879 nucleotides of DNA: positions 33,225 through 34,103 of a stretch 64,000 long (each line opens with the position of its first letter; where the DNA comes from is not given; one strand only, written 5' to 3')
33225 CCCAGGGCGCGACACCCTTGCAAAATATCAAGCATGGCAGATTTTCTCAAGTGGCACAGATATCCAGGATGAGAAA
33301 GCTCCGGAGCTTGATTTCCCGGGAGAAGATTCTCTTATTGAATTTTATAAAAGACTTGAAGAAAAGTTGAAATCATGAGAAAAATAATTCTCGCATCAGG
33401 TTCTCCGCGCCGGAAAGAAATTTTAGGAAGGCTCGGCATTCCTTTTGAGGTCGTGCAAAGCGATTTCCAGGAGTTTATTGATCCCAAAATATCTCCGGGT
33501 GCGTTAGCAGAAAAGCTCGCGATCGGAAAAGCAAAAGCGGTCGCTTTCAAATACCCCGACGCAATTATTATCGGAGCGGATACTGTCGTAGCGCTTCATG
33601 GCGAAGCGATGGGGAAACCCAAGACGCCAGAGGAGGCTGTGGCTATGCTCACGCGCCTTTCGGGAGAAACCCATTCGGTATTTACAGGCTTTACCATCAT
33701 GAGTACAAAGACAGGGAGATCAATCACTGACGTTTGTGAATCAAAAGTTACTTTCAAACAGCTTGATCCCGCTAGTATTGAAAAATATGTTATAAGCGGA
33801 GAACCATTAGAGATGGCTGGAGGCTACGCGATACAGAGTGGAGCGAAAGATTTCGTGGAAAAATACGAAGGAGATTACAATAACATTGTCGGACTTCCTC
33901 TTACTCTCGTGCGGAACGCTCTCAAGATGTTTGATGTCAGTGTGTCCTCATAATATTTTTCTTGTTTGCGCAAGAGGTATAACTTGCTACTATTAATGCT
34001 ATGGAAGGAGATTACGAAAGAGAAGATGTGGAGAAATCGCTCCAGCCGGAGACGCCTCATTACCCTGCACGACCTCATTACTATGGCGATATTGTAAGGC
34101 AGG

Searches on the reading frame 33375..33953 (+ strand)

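Call 58: search_protein_families(library=pfam, proteins=[window:33375-33953:+], max_evalue=0.001)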
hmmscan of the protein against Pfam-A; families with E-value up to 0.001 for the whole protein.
window:33375-33953:+ (192 aa): 1 family
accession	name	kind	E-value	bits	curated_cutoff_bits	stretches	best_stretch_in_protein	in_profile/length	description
PF02545.19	Maf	-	1.3e-58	198.2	27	1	3-185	1-186/187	Maf-like protein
